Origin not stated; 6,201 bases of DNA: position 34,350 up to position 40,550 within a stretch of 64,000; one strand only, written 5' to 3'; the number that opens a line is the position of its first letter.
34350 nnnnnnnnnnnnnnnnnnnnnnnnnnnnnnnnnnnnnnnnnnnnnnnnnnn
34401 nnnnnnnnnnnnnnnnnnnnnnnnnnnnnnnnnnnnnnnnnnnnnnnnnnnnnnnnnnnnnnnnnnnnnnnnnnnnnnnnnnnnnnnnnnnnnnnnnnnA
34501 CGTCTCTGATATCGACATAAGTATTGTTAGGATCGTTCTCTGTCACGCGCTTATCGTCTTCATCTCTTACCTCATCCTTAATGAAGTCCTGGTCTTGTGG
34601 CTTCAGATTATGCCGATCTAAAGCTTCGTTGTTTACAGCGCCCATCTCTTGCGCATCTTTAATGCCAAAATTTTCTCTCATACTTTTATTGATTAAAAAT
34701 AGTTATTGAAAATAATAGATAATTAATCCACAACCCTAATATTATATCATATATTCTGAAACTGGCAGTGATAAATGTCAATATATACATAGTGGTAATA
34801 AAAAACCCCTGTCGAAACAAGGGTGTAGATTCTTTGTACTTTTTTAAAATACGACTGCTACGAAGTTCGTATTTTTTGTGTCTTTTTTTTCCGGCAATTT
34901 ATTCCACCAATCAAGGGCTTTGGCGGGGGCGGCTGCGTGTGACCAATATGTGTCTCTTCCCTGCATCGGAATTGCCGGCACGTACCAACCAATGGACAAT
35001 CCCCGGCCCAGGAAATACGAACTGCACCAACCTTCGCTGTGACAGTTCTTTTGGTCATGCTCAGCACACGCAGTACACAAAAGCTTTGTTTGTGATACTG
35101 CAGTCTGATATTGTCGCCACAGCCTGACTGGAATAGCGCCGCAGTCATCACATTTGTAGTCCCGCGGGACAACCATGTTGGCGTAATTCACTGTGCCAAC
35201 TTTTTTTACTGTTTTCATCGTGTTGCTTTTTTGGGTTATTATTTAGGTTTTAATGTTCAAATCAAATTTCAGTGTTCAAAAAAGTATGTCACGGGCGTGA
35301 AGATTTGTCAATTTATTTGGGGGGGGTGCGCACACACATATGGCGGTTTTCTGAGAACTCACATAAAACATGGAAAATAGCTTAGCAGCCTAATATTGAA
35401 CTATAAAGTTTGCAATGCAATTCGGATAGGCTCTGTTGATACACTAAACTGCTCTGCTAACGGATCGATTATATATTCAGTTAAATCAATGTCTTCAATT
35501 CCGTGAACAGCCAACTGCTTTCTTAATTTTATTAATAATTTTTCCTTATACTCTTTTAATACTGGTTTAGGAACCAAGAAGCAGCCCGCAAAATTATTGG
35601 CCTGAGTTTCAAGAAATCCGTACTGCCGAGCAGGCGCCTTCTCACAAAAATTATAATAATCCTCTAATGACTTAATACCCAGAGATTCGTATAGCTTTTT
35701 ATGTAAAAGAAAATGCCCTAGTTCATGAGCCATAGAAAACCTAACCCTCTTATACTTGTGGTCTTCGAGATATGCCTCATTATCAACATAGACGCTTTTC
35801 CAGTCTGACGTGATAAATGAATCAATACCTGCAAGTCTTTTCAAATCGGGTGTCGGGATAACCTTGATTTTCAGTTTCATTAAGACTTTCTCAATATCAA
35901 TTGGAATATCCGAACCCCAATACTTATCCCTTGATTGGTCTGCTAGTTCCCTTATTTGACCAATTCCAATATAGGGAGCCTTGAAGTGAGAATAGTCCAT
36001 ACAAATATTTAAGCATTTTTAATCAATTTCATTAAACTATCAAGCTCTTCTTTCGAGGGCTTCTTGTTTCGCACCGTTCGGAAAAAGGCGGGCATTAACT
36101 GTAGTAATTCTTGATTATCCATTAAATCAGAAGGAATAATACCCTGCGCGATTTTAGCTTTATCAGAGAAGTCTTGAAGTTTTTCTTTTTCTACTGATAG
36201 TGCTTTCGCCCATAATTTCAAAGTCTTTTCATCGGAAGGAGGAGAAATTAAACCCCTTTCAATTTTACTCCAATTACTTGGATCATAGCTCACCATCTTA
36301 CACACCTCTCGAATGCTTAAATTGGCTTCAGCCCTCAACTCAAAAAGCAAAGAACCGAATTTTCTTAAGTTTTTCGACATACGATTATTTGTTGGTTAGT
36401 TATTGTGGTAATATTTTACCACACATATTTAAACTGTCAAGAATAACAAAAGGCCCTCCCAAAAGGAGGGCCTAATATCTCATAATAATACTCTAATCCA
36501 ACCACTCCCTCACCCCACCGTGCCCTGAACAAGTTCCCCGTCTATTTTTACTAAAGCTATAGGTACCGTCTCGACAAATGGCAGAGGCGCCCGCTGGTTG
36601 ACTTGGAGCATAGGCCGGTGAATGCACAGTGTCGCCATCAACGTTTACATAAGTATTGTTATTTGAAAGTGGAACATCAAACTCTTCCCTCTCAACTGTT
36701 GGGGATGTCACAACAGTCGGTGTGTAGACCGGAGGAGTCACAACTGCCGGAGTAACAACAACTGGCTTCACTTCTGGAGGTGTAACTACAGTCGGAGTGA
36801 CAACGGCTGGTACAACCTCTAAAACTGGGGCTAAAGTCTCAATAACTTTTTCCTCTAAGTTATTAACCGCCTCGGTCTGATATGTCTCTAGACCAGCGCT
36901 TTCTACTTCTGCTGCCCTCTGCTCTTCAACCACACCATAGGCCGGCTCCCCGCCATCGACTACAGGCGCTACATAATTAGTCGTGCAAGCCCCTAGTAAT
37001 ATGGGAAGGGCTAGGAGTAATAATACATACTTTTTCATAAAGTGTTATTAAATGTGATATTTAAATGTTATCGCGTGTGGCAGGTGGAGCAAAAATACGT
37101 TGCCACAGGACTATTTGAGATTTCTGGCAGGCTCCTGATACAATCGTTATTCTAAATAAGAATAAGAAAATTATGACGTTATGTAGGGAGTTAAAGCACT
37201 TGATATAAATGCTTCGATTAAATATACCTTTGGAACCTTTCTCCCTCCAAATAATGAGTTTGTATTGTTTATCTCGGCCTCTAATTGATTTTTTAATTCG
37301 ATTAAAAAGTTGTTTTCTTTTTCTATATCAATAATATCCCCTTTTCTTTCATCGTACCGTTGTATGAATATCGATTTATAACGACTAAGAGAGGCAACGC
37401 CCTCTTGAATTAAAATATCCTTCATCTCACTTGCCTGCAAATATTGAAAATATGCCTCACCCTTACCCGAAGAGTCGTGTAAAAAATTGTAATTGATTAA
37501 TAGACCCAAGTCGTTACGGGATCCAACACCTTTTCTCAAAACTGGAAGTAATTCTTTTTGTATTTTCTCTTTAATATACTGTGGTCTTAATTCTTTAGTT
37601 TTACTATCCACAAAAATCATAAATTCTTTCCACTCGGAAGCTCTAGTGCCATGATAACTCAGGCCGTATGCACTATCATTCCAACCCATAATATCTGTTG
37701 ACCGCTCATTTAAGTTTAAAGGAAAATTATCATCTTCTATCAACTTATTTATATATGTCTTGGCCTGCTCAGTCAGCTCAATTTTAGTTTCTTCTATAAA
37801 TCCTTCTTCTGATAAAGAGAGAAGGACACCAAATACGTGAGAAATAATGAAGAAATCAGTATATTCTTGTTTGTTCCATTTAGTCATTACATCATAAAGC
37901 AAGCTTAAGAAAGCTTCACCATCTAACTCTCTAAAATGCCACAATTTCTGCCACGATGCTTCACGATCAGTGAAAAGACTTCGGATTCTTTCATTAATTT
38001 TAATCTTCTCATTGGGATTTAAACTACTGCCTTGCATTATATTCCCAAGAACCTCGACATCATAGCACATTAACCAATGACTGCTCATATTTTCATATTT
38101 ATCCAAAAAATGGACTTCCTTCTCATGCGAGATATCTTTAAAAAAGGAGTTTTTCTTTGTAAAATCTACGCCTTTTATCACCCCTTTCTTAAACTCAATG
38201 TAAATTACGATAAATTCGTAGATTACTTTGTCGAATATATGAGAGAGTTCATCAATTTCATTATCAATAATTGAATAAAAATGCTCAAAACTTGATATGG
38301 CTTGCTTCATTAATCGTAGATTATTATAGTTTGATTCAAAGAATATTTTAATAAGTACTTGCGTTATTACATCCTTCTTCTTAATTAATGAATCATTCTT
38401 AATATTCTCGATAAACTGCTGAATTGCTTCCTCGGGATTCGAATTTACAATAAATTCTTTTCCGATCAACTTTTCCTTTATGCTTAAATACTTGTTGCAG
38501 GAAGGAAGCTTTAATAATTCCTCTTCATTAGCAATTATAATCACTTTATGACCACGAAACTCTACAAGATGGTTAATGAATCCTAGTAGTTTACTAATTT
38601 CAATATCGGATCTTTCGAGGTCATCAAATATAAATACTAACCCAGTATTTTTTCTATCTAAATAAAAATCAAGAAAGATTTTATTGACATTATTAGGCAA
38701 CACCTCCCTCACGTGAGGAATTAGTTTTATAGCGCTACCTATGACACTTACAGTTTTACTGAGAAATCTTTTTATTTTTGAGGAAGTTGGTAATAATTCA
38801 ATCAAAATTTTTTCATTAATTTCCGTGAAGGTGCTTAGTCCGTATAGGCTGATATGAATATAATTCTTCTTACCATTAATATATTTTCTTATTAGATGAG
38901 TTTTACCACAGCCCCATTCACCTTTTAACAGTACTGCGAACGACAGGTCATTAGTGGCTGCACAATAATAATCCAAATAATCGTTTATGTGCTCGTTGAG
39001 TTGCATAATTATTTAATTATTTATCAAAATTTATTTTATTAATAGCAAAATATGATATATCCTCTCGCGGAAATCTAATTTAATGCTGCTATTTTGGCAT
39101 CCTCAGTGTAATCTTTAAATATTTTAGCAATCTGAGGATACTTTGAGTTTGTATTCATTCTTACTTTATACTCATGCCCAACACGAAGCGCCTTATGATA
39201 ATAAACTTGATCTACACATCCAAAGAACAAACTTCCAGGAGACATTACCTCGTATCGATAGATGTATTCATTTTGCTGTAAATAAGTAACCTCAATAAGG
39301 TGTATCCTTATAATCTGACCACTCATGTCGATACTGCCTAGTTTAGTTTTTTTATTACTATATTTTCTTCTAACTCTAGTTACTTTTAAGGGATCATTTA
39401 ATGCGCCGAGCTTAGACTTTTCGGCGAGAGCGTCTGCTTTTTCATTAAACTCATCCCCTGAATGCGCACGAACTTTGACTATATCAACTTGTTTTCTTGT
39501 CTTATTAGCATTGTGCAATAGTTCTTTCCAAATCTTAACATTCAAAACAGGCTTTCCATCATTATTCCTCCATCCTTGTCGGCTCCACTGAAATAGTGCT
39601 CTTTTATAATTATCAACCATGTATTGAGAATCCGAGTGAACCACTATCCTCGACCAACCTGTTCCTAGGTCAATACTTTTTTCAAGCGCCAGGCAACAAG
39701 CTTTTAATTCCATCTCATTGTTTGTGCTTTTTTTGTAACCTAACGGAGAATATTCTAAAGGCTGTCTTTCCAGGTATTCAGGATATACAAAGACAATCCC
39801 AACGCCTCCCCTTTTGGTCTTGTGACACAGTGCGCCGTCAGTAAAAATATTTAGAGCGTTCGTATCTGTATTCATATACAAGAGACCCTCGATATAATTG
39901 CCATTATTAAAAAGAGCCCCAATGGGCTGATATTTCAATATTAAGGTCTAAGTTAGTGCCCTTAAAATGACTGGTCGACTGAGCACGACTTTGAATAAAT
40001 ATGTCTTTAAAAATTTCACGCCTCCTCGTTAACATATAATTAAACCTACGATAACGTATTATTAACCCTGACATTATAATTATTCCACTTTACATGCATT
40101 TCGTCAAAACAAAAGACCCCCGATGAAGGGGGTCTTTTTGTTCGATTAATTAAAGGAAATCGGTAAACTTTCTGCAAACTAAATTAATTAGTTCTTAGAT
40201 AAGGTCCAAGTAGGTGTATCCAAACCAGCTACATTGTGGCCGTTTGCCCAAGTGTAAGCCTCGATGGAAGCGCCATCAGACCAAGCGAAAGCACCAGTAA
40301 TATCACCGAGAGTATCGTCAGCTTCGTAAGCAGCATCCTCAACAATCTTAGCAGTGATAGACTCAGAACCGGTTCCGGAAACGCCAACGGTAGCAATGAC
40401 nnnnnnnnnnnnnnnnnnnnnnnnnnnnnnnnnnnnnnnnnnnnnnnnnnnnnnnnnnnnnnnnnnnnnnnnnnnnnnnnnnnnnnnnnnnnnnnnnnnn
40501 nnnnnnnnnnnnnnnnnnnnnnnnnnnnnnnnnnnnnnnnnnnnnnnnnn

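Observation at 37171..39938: RNase H-fold protein with unknown C-terminal domain paired with a soluble KAP-family NTPase: candidate undescribed two-gene (defence-type) module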

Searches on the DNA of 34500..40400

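Call 87: search_rna_families(source=window, start=34500, end=40400, threshold=evalue, max_evalue=1)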
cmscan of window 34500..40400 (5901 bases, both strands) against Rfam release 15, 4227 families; matches with E-value up to 1: 6.
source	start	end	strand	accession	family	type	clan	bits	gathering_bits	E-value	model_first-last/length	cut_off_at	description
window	40071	40147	+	RF02075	STnc230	Gene; sRNA;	-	31.6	50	0.1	1-83/83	no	Enterobacterial sRNA STnc230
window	40072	40142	+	RF01859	Phe_leader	Cis-reg; leader;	-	29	55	0.089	1-125/125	no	Phenylalanine leader peptide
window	40107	40174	-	RF01859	Phe_leader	Cis-reg; leader;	-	27.3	55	0.22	1-125/125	no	Phenylalanine leader peptide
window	40108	40196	-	RF01820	RsaE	Gene; sRNA;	-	25.3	79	0.55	1-112/112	no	RNA Staph. aureus E (RoxS)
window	36445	36498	-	RF01859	Phe_leader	Cis-reg; leader;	-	24.6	55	0.83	1-125/125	no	Phenylalanine leader peptide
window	40095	40141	+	RF00106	RNAI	Gene; antisense;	-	24.3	47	0.26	1-102/102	no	RNAI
